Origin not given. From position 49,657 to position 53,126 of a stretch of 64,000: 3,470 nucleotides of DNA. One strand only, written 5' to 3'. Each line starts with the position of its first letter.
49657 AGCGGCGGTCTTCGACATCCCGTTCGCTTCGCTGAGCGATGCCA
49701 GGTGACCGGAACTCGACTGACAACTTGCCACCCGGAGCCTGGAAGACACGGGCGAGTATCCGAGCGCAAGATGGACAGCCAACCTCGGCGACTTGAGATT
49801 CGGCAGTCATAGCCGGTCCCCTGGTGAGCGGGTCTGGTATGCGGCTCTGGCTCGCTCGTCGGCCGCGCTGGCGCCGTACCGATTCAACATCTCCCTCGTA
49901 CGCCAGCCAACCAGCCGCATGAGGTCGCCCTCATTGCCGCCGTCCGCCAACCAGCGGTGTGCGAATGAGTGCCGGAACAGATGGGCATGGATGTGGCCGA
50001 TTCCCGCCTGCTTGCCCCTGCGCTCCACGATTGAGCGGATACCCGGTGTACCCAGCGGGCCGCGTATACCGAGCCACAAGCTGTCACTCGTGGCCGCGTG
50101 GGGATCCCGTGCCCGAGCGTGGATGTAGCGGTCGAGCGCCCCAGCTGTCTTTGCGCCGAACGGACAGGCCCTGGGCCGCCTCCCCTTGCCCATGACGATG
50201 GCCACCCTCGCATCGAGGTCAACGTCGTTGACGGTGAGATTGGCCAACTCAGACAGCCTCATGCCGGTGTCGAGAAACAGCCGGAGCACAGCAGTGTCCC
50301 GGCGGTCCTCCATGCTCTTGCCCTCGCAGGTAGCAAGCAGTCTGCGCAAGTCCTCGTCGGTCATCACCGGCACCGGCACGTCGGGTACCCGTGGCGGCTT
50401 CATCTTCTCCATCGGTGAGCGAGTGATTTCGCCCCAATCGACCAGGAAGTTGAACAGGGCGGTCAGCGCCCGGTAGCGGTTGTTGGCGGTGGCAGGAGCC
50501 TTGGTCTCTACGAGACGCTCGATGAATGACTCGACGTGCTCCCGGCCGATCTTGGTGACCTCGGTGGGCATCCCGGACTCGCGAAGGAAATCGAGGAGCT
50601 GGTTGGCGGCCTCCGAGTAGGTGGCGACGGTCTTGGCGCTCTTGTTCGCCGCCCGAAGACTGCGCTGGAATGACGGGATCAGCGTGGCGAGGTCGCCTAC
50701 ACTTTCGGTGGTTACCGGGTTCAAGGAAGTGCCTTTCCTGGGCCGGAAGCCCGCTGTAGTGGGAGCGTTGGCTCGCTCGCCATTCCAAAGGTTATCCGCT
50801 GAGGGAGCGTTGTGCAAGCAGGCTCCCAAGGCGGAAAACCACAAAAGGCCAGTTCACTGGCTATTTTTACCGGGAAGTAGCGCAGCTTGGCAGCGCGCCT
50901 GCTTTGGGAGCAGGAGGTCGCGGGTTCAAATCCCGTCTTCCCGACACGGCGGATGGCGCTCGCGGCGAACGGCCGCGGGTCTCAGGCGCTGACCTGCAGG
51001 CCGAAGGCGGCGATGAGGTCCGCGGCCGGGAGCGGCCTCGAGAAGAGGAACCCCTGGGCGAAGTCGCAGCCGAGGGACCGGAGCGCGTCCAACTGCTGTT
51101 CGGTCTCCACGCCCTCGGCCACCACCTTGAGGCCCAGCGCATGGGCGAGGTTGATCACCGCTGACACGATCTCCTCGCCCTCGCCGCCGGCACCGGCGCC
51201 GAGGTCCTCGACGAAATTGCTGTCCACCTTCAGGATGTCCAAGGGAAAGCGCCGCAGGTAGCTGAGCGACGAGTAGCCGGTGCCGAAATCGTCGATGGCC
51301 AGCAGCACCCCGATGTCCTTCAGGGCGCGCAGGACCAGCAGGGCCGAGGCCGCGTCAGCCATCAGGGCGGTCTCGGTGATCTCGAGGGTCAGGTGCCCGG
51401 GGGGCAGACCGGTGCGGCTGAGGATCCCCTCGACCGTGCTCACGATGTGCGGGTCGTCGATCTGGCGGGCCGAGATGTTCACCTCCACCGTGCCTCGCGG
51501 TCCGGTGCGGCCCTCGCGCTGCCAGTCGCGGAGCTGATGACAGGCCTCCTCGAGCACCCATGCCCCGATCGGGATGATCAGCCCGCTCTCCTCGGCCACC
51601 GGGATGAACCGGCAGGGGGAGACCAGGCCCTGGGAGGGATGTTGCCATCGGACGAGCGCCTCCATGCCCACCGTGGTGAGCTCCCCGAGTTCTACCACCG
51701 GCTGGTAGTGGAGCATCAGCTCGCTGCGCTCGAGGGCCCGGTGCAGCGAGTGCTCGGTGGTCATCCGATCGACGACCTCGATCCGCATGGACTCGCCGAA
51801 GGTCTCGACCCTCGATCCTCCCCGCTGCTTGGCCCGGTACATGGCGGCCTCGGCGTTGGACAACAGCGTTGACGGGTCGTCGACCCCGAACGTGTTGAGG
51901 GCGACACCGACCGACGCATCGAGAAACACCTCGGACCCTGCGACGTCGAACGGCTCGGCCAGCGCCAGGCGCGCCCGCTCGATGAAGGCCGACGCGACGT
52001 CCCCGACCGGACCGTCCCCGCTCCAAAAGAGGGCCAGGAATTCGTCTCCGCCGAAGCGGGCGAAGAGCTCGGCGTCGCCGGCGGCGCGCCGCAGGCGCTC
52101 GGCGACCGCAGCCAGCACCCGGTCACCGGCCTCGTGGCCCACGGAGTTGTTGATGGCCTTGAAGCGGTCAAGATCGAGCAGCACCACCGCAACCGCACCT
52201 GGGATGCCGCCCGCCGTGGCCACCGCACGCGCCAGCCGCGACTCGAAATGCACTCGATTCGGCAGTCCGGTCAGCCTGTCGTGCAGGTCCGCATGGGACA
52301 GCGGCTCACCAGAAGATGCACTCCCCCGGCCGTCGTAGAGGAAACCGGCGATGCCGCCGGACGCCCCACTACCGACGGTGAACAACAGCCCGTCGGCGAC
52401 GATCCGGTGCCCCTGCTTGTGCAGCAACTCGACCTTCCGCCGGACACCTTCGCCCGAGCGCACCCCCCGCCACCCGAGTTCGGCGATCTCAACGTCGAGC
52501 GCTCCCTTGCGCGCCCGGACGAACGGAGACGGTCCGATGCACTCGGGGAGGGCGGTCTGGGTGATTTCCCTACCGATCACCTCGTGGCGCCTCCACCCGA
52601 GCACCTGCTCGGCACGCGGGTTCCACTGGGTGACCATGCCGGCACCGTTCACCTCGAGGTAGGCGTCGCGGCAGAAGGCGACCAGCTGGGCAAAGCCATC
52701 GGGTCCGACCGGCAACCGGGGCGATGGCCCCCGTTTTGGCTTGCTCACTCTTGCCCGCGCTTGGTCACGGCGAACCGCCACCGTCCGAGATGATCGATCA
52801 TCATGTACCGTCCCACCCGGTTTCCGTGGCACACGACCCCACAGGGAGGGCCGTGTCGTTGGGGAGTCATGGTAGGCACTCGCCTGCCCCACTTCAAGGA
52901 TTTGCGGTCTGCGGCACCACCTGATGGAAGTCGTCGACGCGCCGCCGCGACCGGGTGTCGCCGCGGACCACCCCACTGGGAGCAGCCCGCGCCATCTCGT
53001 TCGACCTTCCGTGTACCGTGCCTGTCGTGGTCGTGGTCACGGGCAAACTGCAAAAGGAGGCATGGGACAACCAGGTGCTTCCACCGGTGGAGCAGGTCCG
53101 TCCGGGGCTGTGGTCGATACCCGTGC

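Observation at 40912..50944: A ~10 kb integrated element bounded by a 39-bp direct repeat that is the 5' half, not the 3' half, of tRNA-Pro(UGG)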

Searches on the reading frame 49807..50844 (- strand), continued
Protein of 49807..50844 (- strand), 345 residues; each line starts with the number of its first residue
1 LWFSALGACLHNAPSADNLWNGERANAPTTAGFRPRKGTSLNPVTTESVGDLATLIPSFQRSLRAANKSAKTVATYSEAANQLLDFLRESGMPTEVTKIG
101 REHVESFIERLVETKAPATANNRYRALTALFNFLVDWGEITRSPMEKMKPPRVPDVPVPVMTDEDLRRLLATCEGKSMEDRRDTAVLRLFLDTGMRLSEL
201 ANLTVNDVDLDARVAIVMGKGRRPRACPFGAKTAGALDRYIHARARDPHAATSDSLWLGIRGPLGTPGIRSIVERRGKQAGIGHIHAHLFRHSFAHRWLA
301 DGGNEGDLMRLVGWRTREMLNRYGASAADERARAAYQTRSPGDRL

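Call 56: search_protein_families(library=phrogs, proteins=[window:49807-50724:-], max_evalue=0.001)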
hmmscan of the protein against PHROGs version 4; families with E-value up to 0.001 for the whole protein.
window:49807-50724:- (305 aa): 3 families
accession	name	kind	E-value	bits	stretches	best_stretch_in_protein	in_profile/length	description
phrog_1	-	integration and excision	1.5e-45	157.5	1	26-295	180-444/611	integrase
phrog_216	-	integration and excision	8.9e-31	108.1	1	79-295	14-233/301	integrase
phrog_5127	-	integration and excision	1.4e-07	32.3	1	20-166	128-237/355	integrase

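Call 61: search_protein_families(library=ncbifam, proteins=[window:49807-50724:-], max_evalue=0.001)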
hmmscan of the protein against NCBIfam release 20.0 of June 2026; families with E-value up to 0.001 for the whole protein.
window:49807-50724:- (305 aa): 10 families
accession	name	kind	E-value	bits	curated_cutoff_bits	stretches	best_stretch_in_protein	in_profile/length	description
TIGR02224.1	recomb_XerC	equivalog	1.2e-41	143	335.15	1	19-273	3-264/295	tyrosine recombinase XerC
NF040815.2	recomb_XerA_Arch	equivalog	3.9e-40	138.1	220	1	18-273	2-241/263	site-specific tyrosine recombinase/integron integrase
TIGR02225.1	recomb_XerD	equivalog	6.7e-40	137.2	329.6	1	19-264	3-252/290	site-specific tyrosine recombinase XerD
NF001399.0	PRK00283.1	subfamily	9.6e-36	123.5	279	1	18-262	11-259/300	tyrosine recombinase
NF002331.0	PRK01287.1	subfamily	1.4e-26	93.3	371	1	12-273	26-299/365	site-specific tyrosine recombinase XerC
TIGR02249.1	integrase_gron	subfamily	7.5e-19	68.2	265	1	16-203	2-179/315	integron integrase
NF003462.0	PRK05084.1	equivalog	4.2e-16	58.6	267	1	139-294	193-352/360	tyrosine recombinase XerS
NF007371.0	PRK09871.1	subfamily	9.3e-10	38.4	222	1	130-289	17-177/198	tyrosine-type DNA invertase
NF007370.0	PRK09870.1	subfamily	2.4e-09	37.1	221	1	121-287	13-180/200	tyrosine-type DNA invertase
NF011946.0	PRK15417.1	equivalog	4.5e-09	35.9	435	1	28-200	29-191/337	integron integrase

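Call 68: search_dna_similar(query=window:49807-50724:-, collection=phages, mode=protein, max_rows=25)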
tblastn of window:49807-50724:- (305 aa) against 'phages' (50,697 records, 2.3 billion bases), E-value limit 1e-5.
Records with a match: 325; places in all: 326; records where one place covers at least 80% of the query: 217.
Best place of each record, by identity: <60% 325.
By first word of the organism name: Mycobacterium 152; Bacteriophage 36; Ralstonia 24; Klebsiella 21; Listeria 12; Bacillus 11; Thermus 10; Yersinia 7; Enterocloster 6; Salmonella 5; and 24 more.
By host as written in the record: Mycobacterium smegmatis mc2 155 108; - 45; Ralstonia solanacearum 21; Mycobacterium smegmatis mc#155 17; Mycobacterium smegmatis mc2155 17; Klebsiella pneumoniae 17; Listeria monocytogenes 12; Mycobacterium sp. 6; and 48 more.
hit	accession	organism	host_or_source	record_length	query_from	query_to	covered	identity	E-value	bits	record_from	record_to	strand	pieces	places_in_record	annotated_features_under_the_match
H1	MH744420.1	Streptomyces phage Kromp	Streptomyces lividans JI 1326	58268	6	283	91%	37.0%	7e-40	154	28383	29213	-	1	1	36: tyrosine integrase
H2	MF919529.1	Mycobacterium phage Sassay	Mycobacterium smegmatis mc2 155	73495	12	283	89%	33.0%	8e-37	145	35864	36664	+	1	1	tyrosine integrase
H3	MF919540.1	Mycobacterium phage Willez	Mycobacterium smegmatis mc2 155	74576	12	283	89%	33.0%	8e-37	145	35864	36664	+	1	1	tyrosine integrase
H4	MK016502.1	Mycobacterium phage Pat3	Mycobacterium smegmatis mc2 155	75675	12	283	89%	33.0%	8e-37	145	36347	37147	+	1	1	50: tyrosine integrase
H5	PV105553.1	Mycobacterium phage Palpatine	Mycobacterium smegmatis mc#155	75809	12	283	89%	33.0%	8e-37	145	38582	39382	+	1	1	55: tyrosine integrase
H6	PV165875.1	Mycobacterium phage Policronamos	Mycobacterium smegmatis mc#155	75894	12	283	89%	33.0%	8e-37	145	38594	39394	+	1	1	55: tyrosine integrase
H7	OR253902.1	Mycobacterium Phage Holt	Mycobacterium smegmatis mc2 155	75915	12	283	89%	33.0%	8e-37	145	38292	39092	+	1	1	57: tyrosine integrase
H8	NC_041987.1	Mycobacterium phage SirDuracell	Mycobacterium smegmatis mc2 155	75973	12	283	89%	33.0%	8e-37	145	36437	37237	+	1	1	51: integrase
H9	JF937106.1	Mycobacterium phage SirDuracell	Mycobacterium smegmatis mc2 155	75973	12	283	89%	33.0%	8e-37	145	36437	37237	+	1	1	51: tyrosine integrase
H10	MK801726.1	Mycobacterium phage ChotaBhai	Mycobacterium smegmatis mc2 155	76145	12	283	89%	33.0%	2e-36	144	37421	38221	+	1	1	52: tyrosine integrase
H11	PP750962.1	Mycobacterium Phage Xandras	Mycobacterium smegmatis mc2 155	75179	12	283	89%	32.6%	1e-36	144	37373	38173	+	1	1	52: tyrosine integrase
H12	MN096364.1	Mycobacterium phage Tomaszewski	Mycobacterium smegmatis mc2 155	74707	12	283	89%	32.6%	2e-36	143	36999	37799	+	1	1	48: tyrosine integrase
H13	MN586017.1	Mycobacterium phage OrionPax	Mycobacterium smegmatis mc#155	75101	12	283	89%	32.6%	2e-36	143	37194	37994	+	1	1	51: tyrosine integrase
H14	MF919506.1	Mycobacterium phage FireRed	Mycobacterium smegmatis mc2 155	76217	12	283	89%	32.6%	2e-36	143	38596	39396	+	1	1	tyrosine integrase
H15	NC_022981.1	Mycobacterium phage HufflyPuff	Mycobacterium smegmatis mc2 155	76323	12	283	89%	32.6%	2e-36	143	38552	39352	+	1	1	54: integrase (Y-Int)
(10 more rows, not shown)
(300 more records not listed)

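Call 78: find_encoding_contigs(protein=P0001, flank=10000, max_places=4)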
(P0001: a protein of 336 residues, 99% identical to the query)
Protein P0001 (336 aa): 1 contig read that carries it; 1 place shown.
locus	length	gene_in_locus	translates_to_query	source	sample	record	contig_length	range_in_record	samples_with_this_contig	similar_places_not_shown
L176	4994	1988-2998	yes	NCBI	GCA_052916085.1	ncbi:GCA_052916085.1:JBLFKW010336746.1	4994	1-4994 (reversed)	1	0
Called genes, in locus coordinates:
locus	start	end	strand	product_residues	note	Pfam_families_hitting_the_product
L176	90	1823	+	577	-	PF00989:PAS (weak), PF00990:GGDEF, PF00563:EAL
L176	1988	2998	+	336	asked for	PF02899:Phage_int_SAM_1 (weak), PF13495:Phage_int_SAM_4, PF00589:Phage_integrase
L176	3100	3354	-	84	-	-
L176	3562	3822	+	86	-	-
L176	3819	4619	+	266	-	-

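Call 79: find_encoding_contigs(protein=P0004, flank=10000, max_places=3)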
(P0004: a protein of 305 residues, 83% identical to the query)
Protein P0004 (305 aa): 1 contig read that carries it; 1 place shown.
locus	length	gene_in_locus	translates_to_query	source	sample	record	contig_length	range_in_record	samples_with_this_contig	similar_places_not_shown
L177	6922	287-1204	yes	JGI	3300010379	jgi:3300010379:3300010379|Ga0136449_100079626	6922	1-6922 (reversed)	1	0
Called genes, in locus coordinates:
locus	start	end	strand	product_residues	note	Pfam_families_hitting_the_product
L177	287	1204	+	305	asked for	PF02899:Phage_int_SAM_1 (weak), PF13495:Phage_int_SAM_4, PF00589:Phage_integrase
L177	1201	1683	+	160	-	-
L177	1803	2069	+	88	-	-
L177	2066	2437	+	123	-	-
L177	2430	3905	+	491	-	PF08706:D5_N, PF19263:DUF5906 (weak)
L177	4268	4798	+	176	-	-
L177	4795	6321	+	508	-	-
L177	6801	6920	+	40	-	?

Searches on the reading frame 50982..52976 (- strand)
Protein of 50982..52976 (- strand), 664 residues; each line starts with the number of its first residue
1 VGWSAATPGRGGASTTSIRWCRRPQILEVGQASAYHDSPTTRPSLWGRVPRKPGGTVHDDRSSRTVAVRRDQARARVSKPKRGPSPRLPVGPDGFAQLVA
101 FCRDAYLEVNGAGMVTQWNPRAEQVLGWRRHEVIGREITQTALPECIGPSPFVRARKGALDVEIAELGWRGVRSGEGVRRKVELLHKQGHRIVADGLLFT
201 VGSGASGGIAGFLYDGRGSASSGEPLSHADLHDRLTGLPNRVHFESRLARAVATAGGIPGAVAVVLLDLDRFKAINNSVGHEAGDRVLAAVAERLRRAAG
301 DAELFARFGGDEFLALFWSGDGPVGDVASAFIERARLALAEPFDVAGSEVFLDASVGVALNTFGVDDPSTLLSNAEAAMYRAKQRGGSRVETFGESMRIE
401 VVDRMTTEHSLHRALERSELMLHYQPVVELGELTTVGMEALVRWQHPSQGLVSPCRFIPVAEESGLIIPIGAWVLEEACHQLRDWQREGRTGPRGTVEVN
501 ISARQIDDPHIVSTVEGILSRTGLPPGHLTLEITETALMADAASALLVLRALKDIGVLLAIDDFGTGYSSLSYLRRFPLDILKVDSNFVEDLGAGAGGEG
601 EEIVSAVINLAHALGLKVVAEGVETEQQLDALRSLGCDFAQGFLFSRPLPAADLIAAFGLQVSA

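Call 10: search_protein_families(library=pfam, proteins=[window:50982-52976:-], max_evalue=0.01)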
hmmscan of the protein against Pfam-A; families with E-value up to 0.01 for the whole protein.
window:50982-52976:- (664 aa): 5 families
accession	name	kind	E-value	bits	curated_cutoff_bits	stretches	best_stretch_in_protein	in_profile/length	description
PF00563.25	EAL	-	1.7e-77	260.4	31.3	1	410-648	3-236/236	EAL domain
PF00990.26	GGDEF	-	1.1e-37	129.7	23.8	1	232-388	3-160/161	Diguanylate cyclase, GGDEF domain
PF00989.32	PAS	-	2.1e-05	25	22.6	1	104-140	12-48/113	PAS fold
PF13426.13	PAS_9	-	0.0031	18.2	27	1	104-148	2-41/103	PAS domain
PF13188.13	PAS_8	-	0.0043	17.4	21.8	0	97-142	5-46/65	PAS domain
